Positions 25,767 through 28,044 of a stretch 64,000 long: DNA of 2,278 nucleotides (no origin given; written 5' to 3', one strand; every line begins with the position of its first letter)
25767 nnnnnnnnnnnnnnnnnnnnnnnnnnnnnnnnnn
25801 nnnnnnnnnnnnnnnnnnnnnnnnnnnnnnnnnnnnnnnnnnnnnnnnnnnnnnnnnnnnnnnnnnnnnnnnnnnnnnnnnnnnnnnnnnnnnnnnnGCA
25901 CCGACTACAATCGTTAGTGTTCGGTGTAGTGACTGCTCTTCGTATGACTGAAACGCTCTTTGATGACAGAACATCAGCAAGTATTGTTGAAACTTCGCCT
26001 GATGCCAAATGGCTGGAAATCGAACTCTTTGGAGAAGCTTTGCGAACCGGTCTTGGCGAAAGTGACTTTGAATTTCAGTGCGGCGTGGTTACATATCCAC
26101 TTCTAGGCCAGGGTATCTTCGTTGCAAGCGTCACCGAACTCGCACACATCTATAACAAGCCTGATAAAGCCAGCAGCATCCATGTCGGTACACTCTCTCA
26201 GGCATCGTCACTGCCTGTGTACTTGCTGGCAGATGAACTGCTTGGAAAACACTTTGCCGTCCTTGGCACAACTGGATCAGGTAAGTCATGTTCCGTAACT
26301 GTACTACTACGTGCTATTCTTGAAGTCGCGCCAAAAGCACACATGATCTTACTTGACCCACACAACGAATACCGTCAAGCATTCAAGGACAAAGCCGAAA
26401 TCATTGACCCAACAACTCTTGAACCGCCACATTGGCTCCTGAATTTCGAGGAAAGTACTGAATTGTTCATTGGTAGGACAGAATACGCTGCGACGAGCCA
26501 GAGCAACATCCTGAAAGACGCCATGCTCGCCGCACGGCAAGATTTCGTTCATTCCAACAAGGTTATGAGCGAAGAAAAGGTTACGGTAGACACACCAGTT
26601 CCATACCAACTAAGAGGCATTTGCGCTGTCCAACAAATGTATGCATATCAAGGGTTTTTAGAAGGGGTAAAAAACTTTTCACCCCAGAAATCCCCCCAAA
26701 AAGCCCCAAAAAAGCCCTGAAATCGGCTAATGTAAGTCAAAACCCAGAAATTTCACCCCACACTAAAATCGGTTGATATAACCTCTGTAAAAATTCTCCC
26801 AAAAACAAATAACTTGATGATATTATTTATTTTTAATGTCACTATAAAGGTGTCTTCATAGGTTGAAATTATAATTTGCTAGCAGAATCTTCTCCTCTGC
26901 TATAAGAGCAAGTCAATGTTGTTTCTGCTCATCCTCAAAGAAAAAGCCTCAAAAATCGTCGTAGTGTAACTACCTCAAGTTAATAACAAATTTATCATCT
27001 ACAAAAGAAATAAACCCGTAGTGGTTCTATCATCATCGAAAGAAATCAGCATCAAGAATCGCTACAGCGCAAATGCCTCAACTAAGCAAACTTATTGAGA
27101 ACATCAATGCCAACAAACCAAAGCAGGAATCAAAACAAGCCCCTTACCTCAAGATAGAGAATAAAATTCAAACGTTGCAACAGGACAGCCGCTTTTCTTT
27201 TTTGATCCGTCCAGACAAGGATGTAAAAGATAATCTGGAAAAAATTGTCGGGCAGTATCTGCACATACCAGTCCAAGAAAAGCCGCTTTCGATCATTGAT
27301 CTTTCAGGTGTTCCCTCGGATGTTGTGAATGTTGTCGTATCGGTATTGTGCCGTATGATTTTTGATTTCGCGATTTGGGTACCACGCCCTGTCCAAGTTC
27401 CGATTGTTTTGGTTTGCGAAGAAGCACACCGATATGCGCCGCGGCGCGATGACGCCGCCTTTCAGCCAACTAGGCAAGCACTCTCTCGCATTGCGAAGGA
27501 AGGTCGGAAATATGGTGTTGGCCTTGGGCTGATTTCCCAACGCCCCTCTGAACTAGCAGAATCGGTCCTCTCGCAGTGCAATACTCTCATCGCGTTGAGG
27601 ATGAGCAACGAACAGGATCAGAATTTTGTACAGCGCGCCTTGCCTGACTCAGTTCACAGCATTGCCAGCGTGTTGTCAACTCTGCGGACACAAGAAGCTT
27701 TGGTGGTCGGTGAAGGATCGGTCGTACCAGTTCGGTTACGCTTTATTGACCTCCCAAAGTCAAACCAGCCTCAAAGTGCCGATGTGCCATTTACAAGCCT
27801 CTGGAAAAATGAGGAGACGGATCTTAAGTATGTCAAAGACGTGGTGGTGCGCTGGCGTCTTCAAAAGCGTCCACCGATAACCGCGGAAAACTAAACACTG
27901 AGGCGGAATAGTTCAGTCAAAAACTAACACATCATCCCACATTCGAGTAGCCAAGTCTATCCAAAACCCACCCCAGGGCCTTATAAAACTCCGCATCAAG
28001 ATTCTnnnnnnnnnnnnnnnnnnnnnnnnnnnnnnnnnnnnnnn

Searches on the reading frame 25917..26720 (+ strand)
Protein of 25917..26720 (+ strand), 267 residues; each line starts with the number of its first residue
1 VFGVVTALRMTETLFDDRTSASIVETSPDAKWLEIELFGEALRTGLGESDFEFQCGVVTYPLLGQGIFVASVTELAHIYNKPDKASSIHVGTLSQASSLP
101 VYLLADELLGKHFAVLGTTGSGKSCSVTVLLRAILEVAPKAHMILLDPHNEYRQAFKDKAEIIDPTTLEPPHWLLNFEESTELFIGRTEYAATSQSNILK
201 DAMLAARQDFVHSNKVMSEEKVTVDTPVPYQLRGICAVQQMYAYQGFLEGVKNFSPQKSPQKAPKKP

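Call 24: search_protein_families(library=pfam, proteins=[window:25917-26720:+], max_evalue=0.001)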
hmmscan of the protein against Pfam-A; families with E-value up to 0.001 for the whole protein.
window:25917-26720:+ (267 aa): 3 families
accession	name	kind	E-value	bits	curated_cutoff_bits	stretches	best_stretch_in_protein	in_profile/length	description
PF01935.23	DUF87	-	5.7e-34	118.6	23.2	1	88-232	1-141/220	Helicase HerA, central domain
PF10412.15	TrwB_AAD_bind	-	6.9e-05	22.3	20.5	1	111-176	16-81/387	Type IV secretion-system coupling protein DNA-binding domain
PF01580.24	FtsK_SpoIIIE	-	0.00057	19.8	24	1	111-149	40-80/221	FtsK/SpoIIIE family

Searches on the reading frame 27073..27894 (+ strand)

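Call 24: search_protein_families(library=pfam, proteins=[window:27073-27894:+], max_evalue=0.001)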
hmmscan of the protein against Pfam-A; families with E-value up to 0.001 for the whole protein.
window:27073-27894:+ (273 aa): 1 family
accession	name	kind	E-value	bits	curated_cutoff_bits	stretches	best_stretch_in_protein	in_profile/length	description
PF01935.23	DUF87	-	5.9e-07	30.2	23.2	1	20-96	146-220/220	Helicase HerA, central domain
